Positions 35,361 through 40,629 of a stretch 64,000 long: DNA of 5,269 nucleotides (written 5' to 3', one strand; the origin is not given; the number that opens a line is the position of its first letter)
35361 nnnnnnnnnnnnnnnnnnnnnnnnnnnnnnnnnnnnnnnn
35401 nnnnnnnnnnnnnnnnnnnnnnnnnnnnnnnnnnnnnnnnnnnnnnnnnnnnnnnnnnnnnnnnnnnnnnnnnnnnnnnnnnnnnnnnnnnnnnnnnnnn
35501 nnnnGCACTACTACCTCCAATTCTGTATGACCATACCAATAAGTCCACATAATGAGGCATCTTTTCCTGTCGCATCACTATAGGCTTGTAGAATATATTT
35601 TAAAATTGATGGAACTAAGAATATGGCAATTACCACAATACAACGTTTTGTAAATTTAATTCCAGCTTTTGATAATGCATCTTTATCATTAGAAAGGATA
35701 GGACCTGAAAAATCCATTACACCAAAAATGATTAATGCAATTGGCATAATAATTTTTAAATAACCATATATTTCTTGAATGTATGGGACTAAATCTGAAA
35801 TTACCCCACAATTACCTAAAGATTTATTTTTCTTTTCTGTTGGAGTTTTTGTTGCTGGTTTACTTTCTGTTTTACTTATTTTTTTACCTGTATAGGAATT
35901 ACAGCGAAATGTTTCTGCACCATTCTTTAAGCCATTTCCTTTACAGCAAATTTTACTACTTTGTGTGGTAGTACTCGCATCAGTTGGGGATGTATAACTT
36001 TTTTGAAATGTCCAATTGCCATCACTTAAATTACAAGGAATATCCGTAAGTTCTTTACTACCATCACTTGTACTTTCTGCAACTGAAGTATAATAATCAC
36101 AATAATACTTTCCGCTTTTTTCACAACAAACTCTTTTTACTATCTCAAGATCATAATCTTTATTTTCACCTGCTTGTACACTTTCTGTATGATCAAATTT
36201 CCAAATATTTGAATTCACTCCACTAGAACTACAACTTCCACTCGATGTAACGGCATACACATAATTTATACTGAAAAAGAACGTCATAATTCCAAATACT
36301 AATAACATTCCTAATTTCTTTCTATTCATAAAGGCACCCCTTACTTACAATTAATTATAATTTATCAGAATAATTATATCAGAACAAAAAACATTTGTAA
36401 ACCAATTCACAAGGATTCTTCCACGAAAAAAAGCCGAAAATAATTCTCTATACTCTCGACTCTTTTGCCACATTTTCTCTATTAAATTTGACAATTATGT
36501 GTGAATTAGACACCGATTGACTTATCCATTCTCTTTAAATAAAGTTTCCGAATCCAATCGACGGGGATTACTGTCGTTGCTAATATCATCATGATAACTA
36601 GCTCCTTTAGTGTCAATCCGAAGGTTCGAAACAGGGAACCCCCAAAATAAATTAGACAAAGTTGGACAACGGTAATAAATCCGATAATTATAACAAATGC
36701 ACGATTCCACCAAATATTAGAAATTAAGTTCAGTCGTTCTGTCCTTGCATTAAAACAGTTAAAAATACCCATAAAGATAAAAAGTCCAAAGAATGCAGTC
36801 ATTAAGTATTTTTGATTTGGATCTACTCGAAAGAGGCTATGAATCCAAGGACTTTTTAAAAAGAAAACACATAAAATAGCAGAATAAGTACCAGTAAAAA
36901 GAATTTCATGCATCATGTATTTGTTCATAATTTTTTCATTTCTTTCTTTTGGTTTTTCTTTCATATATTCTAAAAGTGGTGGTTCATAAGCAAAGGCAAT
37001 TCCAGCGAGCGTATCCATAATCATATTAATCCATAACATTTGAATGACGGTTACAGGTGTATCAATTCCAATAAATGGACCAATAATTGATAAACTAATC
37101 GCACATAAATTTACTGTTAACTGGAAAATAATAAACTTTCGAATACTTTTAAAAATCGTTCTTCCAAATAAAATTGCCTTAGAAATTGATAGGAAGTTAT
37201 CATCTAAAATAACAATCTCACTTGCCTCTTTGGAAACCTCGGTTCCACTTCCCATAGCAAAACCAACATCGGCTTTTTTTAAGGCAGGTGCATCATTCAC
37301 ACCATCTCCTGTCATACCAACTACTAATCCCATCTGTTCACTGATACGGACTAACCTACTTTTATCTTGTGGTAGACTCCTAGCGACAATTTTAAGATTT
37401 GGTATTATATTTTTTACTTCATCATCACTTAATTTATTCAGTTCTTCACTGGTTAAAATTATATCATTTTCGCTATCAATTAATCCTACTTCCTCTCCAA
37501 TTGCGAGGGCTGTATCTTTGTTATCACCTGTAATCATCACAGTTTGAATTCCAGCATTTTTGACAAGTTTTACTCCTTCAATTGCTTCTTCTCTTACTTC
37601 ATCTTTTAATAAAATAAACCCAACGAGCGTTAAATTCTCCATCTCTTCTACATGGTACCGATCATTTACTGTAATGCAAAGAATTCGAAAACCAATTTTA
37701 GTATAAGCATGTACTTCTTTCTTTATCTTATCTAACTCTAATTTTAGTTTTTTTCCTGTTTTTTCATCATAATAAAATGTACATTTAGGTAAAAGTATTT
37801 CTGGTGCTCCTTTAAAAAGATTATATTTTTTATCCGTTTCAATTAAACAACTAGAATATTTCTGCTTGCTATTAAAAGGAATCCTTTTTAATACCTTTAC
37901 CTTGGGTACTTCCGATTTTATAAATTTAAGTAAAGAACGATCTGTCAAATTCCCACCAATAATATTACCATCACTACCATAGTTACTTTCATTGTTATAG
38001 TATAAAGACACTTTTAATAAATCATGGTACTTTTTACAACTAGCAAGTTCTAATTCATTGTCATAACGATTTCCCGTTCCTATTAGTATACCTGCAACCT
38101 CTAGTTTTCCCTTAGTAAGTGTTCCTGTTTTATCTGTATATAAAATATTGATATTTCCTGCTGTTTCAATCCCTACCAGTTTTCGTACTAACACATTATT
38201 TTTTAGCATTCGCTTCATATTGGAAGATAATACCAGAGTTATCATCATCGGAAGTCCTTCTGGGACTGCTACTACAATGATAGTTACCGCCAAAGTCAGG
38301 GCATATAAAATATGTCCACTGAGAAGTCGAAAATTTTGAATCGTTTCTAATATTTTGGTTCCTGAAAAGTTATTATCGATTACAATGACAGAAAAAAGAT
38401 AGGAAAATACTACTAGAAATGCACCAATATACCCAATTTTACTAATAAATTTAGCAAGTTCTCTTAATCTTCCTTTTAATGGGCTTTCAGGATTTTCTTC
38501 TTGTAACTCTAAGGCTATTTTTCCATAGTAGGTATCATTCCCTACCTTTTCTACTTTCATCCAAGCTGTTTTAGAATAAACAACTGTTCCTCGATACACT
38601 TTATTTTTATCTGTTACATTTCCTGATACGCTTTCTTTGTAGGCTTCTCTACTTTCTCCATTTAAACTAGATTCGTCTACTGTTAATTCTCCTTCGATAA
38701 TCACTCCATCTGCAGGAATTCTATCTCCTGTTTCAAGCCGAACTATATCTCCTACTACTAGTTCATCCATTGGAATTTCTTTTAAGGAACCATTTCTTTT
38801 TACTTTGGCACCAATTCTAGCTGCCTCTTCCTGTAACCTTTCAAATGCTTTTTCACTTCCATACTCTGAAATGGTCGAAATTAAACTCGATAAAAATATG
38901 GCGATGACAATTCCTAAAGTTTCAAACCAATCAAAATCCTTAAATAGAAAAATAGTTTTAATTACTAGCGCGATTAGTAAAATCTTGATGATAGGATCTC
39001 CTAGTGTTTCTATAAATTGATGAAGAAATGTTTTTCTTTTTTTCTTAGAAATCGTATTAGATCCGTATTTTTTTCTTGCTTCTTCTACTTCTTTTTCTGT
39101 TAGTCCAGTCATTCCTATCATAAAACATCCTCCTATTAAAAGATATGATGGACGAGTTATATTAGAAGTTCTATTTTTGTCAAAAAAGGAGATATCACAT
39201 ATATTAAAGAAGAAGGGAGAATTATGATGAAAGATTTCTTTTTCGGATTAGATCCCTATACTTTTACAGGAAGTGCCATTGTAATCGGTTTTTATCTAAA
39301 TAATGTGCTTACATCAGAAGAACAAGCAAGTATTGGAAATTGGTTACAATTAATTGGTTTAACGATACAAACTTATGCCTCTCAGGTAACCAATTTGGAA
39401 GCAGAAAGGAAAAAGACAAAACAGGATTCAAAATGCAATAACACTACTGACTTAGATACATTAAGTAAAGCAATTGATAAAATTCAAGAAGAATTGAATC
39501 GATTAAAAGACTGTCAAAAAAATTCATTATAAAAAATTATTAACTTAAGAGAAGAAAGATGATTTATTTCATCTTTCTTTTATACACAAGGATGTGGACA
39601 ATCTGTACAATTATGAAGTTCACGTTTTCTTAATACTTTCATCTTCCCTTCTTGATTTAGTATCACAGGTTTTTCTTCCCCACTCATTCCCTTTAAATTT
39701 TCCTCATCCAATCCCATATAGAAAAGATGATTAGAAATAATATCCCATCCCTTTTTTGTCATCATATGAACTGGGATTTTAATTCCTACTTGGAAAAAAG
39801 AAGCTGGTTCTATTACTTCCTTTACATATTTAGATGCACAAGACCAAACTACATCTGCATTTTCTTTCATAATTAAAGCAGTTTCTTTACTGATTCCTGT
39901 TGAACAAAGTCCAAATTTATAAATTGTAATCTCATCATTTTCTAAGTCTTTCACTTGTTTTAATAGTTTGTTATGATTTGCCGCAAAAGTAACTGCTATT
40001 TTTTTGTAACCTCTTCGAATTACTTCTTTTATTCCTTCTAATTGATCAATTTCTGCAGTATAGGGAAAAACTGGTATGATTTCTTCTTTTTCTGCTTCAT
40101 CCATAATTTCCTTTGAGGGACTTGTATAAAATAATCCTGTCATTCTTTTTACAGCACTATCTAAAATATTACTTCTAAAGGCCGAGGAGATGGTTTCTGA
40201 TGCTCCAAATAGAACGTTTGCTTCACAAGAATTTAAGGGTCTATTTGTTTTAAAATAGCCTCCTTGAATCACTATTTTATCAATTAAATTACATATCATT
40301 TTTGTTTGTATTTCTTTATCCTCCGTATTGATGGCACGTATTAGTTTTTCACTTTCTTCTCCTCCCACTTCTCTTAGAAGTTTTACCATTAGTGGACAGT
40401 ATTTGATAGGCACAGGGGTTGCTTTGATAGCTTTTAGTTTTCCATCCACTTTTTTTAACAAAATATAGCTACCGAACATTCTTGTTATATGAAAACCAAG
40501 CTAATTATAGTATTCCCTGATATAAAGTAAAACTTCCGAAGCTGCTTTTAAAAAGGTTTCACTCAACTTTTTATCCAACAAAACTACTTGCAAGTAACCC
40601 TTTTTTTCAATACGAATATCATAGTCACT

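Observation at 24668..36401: Orphan Gram-positive-type type IV secretion module embedded between core genes, with no relaxase, integrase or replication genes in view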

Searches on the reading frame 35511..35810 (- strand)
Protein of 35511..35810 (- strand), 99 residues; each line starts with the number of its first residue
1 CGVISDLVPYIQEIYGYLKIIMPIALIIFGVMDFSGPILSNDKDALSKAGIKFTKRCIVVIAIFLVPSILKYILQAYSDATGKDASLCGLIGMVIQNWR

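Call 72: search_protein_families(library=pfam, alignment_id=A5, max_evalue=0.01)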
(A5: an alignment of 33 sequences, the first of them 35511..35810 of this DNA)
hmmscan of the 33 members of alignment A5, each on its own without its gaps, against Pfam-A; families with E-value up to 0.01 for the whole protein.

A. member 1, window:35511-35810:- (99 aa): 0 families

B. families by the number of members that match (of 33 scanned): 8 families
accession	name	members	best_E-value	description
PF18895.5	T4SS_pilin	17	2e-07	Type IV secretion system pilin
PF00001.26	7tm_1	4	0.0022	7 transmembrane receptor (rhodopsin family)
PF07937.16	DUF1686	2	0.0061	Protein of unknown function (DUF1686)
PF01534.23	Frizzled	1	0.0005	Frizzled/Smoothened family membrane region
PF11368.13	DUF3169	1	0.0012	Protein of unknown function (DUF3169)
PF01943.22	Polysacc_synt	1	0.0025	Polysaccharide biosynthesis protein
PF02714.20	RSN1_7TM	1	0.0033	Calcium-dependent channel, 7TM region, putative phosphate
PF04144.18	SCAMP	1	0.0051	SCAMP family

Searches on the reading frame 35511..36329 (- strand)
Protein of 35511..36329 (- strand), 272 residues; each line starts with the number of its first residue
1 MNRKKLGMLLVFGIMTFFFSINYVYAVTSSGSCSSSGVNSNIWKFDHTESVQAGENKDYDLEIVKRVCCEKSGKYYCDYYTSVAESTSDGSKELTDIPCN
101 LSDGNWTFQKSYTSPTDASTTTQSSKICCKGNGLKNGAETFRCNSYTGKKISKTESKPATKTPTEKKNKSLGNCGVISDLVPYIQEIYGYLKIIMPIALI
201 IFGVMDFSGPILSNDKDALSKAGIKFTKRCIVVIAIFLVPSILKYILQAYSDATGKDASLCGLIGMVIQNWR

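Call 4: search_protein_families(library=pfam, proteins=[window:35511-36329:-], max_evalue=0.01)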
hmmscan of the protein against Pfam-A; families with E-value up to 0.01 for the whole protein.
window:35511-36329:- (272 aa): 0 families

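Call 51: find_homologous_proteins(query=window:35511-36329:-, max_evalue=0.001)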
Query window:35511-36329:- (272 aa): 19 proteins with E <= 0.001 among 517 candidates.
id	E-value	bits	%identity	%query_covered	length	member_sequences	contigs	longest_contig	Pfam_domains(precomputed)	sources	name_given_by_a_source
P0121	2.7e-179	613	100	100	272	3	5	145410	-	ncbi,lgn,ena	-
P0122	1.4e-158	545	86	100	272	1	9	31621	-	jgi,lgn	-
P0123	8.4e-143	493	78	100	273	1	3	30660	-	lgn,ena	-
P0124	2.7e-139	481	77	100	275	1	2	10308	-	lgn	-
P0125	3.1e-139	481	77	100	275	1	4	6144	-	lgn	-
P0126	9.9e-136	470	74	100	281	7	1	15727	-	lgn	-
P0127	1.8e-135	469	74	100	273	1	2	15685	-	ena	-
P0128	2.9e-133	462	73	100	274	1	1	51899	-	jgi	-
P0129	1.6e-89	318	54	100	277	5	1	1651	-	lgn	-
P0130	4.4e-85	304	54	100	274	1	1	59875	-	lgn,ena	-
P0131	9.3e-85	303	53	100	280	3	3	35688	-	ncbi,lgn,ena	-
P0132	1.1e-83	299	52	100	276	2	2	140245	-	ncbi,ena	-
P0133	1.1e-80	289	52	100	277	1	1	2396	-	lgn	-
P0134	7.1e-55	205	40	100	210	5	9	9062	-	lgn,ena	-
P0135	7.8e-53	198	41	100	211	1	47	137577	-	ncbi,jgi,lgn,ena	-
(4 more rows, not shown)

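Call 59: search_protein_families(library=ncbifam, proteins=[window:35511-36329:-], max_evalue=0.01)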
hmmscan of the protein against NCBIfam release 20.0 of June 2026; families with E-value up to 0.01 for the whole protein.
window:35511-36329:- (272 aa): 0 families

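Call 60: predict_structure(alignment_id=A2)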
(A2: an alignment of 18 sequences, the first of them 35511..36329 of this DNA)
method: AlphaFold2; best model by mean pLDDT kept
length: 272 residues; sequences in the alignment: 18
mean_pLDDT: 55.9   pTM: 0.27
mean pLDDT of the five models: 55.9, 55.6, 45.6, 44.5, 43.3
residues with pLDDT >= 90: 0; 70-90: 86; 50-70: 68; < 50: 118
segments of 3 or more residues with pLDDT < 50: 19-65, 67-77, 82-89, 153-180, 252-258, 260-263, 265-272
pLDDT, mean of each block of 10 residues (from residue 1): 58 55 29 37 40 32 44 41 43 74 80 73 81 57 79 39 28 39 62 73 73 73 76 71 59 47 47 37
secondary structure, 60 per line:
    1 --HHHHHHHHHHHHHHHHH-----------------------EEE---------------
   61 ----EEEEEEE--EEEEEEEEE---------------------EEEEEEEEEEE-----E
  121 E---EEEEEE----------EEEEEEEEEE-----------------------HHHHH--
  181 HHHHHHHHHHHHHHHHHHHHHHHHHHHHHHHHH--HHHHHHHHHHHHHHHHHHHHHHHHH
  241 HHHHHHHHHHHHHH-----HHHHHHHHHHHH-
elements in order: H3-19 E43-45 E65-71 E74-82 E104-114 E125-130 E141-150 H174-178 H181-213 H216-254 H260-271

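Call 80: search_protein_families(library=padloc, proteins=[window:35511-36329:-], max_evalue=0.001)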
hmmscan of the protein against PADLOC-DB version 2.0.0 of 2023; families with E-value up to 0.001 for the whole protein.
window:35511-36329:- (272 aa): 0 families

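Call 86: fold_search(model_id=the predicted structure, library=pdb)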
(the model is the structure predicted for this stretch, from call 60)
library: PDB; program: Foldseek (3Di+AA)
matches with E <= 10: 74; with E <= 0.001: 0
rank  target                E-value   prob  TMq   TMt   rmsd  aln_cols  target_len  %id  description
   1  8a0d_A                1.1e+00  0.07  0.08  0.14  14.0        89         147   19  Crystal structure of the major guinea pig allergen Cav p 1.0101 part of the lipocalin family (released 2022-08-03)
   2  4c9c_A                1.6e+00  0.05  0.09  0.12  21.9       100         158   13  Crystal Structure of the Strawberry Pathogenesis-Related 10 (PR-10) Fra a 1E protein (Form A) (released 2013-10-16)
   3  1yax_A                1.8e+00  0.02  0.09  0.14  18.7       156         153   10  Cystal structure Analysis of S.typhimurium PhoQ sensor domain with Calcium (released 2005-12-27)
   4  7v63_B                1.9e+00  0.04  0.10  0.13  18.7       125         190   10  Structure of dimeric uPAR at low pH (released 2021-12-22)
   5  4ors_A                2.2e+00  0.02  0.08  0.11  12.1       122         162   13  Three-dimensional structure of the C65A mutant of Human lipocalin-type Prostaglandin D Synthase apo-form (released 2014-08-06)
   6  9rks_O                2.6e+00  0.02  0.08  0.12  19.1       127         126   12  Agrobacterium phage 7-7-1 neck 2 + tail terminator + tail sheath + tail tube (released 2025-12-10)
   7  4os8_B                3.1e+00  0.02  0.08  0.13  16.0       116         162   16  Three-dimensional structure of the C65A-W54F-W112F triple mutant of Human lipocalin-type Prostaglandin D Synthase apo- (released 2014-08-06)
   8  4os3_B                3.6e+00  0.03  0.09  0.13  12.9        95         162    9  Three-dimensional structure of the C65A-W112F double mutant of Human lipocalin-type Prostaglandin D Synthase apo-form (released 2014-08-06)
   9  1hn2_A                3.6e+00  0.02  0.08  0.12  13.5       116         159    9  CRYSTAL STRUCTURE OF BOVINE OBP COMPLEXED WITH AMINOANTHRACENE (released 2001-12-05)
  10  8gmx                  3.9e+00  0.02  0.07  0.12  17.8        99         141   12  Crystal structure of pilin-specific sortase SrtC2 from Lactobacillus rhamnosus GG (released 2023-08-30)
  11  6st9_A                3.9e+00  0.02  0.08  0.12  22.1       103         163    9  Crystal structure of the strawberry pathogenesis-related 10 (PR-10) Fra a 1.02 protein, D48R mutant (released 2019-12-18)
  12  2bg9_C                4.1e+00  0.04  0.17  0.13  30.6       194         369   13  REFINED STRUCTURE OF THE NICOTINIC ACETYLCHOLINE RECEPTOR AT 4A RESOLUTION. (released 2005-02-16)
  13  2k7h_MODEL_1_A        4.4e+00  0.02  0.09  0.12  23.6       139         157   10  NMR solution structure of soybean allergen Gly m 4 (released 2009-05-05)
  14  4orr                  4.6e+00  0.02  0.09  0.14  14.3       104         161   10  Threedimensional structure of the C65A mutant of Human lipocalin-type Prostaglandin D Synthase olo-form (released 2014-08-06)
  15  6v8l_B                4.6e+00  0.01  0.07  0.11  14.4       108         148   15  Crystal structure of Ara h 8.0201 (released 2020-12-16)
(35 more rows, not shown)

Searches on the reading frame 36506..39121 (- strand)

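Call 5: search_protein_families(library=pfam, proteins=[window:36506-39121:-], max_evalue=0.01)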
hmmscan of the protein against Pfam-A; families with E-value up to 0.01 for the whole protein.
window:36506-39121:- (871 aa): 6 families
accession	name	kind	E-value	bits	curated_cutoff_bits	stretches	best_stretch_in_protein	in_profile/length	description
PF00122.25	E1-E2_ATPase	-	1.1e-41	142.8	28.1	1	105-308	7-181/181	E1-E2 ATPase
PF00689.26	Cation_ATPase_C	-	1.6e-36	126.2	27.3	1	688-860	2-174/175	Cation transporting ATPase, C-terminus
PF00702.32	Hydrolase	-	6.2e-15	56.5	26.4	1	330-618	7-191/191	haloacid dehalogenase-like hydrolase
PF00690.31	Cation_ATPase_N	-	3.9e-14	52.5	20.4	1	5-54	19-68/69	Cation transporter/ATPase, N-terminus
PF13246.12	Cation_ATPase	-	3e-08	34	21.7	1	386-450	17-91/91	Cation transport ATPase (P-type)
PF08282.18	Hydrolase_3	-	0.00044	20.5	20.9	1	605-650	210-255/255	haloacid dehalogenase-like hydrolase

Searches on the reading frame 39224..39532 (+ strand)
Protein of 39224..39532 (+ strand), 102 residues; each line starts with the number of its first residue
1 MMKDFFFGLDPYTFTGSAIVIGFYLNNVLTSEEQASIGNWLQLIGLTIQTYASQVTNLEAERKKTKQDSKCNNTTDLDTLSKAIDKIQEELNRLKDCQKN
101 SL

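Call 5: search_protein_families(library=pfam, proteins=[window:39224-39532:+], max_evalue=0.01)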
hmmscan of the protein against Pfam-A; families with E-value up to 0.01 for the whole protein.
window:39224-39532:+ (102 aa): 0 families

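Call 59: search_protein_families(library=ncbifam, proteins=[window:39224-39532:+], max_evalue=0.01)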
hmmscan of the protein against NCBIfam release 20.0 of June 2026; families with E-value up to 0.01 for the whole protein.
window:39224-39532:+ (102 aa): 1 family
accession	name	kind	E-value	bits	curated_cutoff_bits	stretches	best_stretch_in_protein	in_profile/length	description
NF052504.1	sll1863_fam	domain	0.0036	17.5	35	1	48-98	13-63/93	sll1863 family stress response protein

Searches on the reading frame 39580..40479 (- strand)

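Call 5: search_protein_families(library=pfam, proteins=[window:39580-40479:-], max_evalue=0.01)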
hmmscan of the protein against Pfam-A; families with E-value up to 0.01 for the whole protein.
window:39580-40479:- (299 aa): 1 family
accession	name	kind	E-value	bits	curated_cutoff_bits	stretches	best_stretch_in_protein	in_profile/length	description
PF09872.14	DUF2099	-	8e-43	146.9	25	2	112-251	117-255/257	Uncharacterized protein conserved in archaea (DUF2099)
